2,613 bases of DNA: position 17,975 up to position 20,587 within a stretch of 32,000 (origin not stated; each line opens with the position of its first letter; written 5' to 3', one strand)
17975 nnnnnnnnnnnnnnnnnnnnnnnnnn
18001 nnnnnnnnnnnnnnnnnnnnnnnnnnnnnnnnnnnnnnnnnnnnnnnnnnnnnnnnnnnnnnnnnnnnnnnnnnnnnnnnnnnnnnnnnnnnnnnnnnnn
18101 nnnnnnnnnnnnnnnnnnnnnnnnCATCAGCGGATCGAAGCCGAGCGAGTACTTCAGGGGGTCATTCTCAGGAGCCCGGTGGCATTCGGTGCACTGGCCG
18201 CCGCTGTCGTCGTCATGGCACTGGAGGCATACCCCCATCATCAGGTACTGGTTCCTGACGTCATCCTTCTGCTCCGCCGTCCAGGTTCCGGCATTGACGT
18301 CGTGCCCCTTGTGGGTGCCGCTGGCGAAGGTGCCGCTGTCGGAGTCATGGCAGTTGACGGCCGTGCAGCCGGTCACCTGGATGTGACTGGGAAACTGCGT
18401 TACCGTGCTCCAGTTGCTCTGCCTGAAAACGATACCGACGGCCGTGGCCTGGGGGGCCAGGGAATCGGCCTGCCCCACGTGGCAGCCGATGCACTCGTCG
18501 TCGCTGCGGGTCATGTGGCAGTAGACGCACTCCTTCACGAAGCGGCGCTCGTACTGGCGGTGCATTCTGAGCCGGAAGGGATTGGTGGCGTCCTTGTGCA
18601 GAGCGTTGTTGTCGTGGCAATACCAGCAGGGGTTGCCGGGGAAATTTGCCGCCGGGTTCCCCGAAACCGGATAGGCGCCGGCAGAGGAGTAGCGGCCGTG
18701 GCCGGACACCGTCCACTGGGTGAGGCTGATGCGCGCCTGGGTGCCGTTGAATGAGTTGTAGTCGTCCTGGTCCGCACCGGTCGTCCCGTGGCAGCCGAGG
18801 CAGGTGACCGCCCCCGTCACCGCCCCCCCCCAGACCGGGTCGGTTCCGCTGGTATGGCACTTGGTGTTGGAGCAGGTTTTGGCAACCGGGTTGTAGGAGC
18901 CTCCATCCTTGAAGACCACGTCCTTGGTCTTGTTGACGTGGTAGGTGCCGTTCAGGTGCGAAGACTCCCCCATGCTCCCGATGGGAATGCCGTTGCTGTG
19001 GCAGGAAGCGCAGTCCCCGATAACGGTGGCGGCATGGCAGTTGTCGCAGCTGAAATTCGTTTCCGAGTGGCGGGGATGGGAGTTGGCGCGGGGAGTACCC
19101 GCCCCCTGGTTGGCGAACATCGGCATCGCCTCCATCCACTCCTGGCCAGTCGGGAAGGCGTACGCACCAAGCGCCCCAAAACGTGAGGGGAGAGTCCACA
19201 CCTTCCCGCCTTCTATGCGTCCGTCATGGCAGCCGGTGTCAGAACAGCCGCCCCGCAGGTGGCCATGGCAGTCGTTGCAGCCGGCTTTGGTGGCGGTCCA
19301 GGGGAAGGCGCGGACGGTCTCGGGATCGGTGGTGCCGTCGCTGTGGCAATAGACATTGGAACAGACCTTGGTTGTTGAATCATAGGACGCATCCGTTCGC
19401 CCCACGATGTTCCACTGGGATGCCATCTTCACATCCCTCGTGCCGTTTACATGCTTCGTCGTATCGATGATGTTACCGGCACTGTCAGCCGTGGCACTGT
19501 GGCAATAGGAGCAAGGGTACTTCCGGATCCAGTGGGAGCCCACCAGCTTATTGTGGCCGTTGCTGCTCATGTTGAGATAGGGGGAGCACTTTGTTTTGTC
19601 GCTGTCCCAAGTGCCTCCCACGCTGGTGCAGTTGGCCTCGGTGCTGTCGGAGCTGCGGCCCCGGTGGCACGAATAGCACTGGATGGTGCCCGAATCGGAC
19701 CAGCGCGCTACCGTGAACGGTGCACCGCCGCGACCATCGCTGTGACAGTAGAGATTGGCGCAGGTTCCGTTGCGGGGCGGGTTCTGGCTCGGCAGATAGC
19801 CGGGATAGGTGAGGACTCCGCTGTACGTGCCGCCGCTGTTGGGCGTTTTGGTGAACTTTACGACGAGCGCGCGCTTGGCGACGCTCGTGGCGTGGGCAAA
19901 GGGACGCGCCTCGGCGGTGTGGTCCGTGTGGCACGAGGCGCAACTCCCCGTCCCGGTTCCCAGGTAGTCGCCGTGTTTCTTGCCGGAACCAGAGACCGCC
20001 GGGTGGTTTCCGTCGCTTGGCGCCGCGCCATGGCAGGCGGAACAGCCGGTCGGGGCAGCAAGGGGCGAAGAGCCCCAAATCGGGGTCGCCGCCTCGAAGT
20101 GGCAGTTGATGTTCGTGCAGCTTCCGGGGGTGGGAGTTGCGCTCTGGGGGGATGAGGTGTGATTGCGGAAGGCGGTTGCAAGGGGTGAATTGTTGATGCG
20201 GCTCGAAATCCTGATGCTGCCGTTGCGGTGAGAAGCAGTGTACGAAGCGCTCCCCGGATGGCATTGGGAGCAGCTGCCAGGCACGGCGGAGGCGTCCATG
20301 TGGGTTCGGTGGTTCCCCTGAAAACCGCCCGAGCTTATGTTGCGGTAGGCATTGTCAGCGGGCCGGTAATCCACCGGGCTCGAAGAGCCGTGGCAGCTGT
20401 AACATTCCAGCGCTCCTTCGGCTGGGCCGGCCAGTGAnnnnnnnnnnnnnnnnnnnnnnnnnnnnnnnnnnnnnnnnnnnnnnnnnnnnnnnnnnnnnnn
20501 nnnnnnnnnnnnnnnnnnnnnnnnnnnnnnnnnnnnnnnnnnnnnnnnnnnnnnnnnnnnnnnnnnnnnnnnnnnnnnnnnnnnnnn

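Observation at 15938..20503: Cytochrome with 27 CXXCH plus 6 CX4CH motifs and a bipartite architecture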

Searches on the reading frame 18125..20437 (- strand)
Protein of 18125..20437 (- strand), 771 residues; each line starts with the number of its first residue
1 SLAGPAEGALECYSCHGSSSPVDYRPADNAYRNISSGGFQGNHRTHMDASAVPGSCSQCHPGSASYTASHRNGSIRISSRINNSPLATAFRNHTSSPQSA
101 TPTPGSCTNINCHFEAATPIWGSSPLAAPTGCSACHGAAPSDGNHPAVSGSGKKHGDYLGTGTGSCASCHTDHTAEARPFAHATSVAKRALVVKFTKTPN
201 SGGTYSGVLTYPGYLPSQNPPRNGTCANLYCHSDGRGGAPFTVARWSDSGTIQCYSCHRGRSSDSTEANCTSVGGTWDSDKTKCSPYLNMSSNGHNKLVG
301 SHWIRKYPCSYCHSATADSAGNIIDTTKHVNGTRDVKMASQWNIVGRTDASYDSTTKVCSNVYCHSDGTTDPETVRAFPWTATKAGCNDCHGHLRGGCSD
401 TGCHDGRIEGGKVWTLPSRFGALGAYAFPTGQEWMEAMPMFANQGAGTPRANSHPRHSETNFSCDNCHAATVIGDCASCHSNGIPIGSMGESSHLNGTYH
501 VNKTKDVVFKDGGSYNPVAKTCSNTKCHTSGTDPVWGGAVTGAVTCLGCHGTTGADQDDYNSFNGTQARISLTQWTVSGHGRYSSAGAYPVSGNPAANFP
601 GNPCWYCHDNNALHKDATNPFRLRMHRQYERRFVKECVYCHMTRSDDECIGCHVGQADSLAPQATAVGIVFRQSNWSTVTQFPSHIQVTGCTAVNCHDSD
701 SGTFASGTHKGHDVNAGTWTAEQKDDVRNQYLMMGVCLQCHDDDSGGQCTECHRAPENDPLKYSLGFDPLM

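Call 54: predict_structure(alignment_id=A1)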
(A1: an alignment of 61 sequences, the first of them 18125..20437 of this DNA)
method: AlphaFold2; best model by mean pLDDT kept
length: 771 residues; sequences in the alignment: 61
mean_pLDDT: 68.1   pTM: 0.50
mean pLDDT of the five models: 68.1, 64.7, 61.6, 61.4, 54.3
residues with pLDDT >= 90: 8; 70-90: 388; 50-70: 272; < 50: 103
segments of 3 or more residues with pLDDT < 50: 1-7, 399-402, 540-549, 560-564, 598-626, 658-660, 734-753, 761-771
pLDDT, mean of each block of 10 residues (from residue 1): 51 86 87 81 81 85 70 77 83 75 73 74 67 78 82 85 84 74 74 84 88 86 85 76 80 76 81 86 74 52 61 85 82 81 85 83 76 72 57 54 54 64 66 64 73 56 75 73 59 67 76 83 73 68 46 56 51 61 60 57 37 38 46 58 58 50 63 73 58 57 56 57 70 42 38 49 40 31
secondary structure, 60 per line:
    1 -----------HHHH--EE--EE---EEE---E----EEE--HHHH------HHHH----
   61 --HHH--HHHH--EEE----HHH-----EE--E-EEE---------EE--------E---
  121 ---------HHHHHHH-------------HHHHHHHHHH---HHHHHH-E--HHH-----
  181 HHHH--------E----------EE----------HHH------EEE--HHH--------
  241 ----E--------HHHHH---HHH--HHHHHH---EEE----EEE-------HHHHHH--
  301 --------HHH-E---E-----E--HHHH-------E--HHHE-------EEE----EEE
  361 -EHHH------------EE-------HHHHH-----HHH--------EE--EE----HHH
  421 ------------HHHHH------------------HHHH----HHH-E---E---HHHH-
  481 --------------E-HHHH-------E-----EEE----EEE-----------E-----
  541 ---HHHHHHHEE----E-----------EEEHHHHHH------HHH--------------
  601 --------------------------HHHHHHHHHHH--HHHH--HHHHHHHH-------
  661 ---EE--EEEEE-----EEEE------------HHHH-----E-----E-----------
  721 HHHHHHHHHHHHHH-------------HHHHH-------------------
elements in order (helices of 4 or more, strands of 3 or more residues): H12-15 E27-29 E38-40 H43-46 H53-56 H68-71 E74-76 E95-97 H130-136 H150-159 H163-168 H181-184 E225-227 H254-258 H267-272 E276-278 E283-285 H293-298 H326-329 E351-353 E358-360 H387-391 H433-437 H456-459 H476-479 H497-500 E514-516 E521-523 H544-550 E569-571 H572-577 H627-637 H640-643 H646-653 E668-672 E678-681 H694-697 H721-734 H748-752

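Call 57: fold_search(model_id=the predicted structure, library=pdb)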
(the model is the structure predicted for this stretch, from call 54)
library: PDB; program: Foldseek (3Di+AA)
matches with E <= 10: 10; with E <= 0.001: 0
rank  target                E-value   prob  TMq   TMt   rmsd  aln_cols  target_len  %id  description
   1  7ztc_A                5.0e+00  0.01  0.05  0.08  20.5       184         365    9  Non-muscle F-actin decorated with non-muscle tropomyosin 1.6 (released 2023-01-11)
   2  3b63_F                5.6e+00  0.03  0.04  0.09  13.7        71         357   10  Actin filament model in the extended form of acromsomal bundle in the Limulus sperm (released 2008-11-18)
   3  1yxq_A                7.2e+00  0.01  0.06  0.10  19.8       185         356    8  Crystal structure of actin in complex with swinholide A (released 2005-05-17)
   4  4xf2_B                7.6e+00  0.01  0.05  0.12  24.8       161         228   10  Tetragonal structure of Arp2/3 complex (released 2015-11-18)
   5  6cxi_A                8.1e+00  0.02  0.04  0.07  13.9        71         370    8  Cardiac thin filament decorated with C0C1 fragment of cardiac myosin binding protein C mode 1 (released 2018-10-10)
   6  9vjs_d                8.6e+00  0.01  0.05  0.14  12.2        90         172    9  Cryo-EM structure of Euglenophyte photosystem I (released 2026-02-18)
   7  4m63_C                9.7e+00  0.02  0.04  0.07  11.8        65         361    8  Crystal Structure of a Filament-Like Actin Trimer Bound to the Bacterial Effector VopL (released 2013-10-23)
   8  6iug_A                9.7e+00  0.02  0.05  0.09  12.1        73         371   14  Cryo-EM structure of the plant actin filaments from Zea mays pollen (released 2019-11-06)
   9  1lot_B                9.7e+00  0.01  0.05  0.09  19.5       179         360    7  CRYSTAL STRUCTURE OF THE COMPLEX OF ACTIN WITH VITAMIN D-BINDING PROTEIN (released 2002-07-31)
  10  1j6z                  9.7e+00  0.01  0.05  0.09  21.1       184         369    8  UNCOMPLEXED ACTIN (released 2001-08-15)

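Call 77: search_solved_structures(query=A1, max_evalue=1, show_alignments=3)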
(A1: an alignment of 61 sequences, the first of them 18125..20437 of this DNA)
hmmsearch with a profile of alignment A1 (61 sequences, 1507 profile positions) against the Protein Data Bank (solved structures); distinct sequences matched with E-value up to 1: 1.
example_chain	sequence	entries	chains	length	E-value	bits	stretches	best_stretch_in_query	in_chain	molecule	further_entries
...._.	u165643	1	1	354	0.51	10.8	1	611-665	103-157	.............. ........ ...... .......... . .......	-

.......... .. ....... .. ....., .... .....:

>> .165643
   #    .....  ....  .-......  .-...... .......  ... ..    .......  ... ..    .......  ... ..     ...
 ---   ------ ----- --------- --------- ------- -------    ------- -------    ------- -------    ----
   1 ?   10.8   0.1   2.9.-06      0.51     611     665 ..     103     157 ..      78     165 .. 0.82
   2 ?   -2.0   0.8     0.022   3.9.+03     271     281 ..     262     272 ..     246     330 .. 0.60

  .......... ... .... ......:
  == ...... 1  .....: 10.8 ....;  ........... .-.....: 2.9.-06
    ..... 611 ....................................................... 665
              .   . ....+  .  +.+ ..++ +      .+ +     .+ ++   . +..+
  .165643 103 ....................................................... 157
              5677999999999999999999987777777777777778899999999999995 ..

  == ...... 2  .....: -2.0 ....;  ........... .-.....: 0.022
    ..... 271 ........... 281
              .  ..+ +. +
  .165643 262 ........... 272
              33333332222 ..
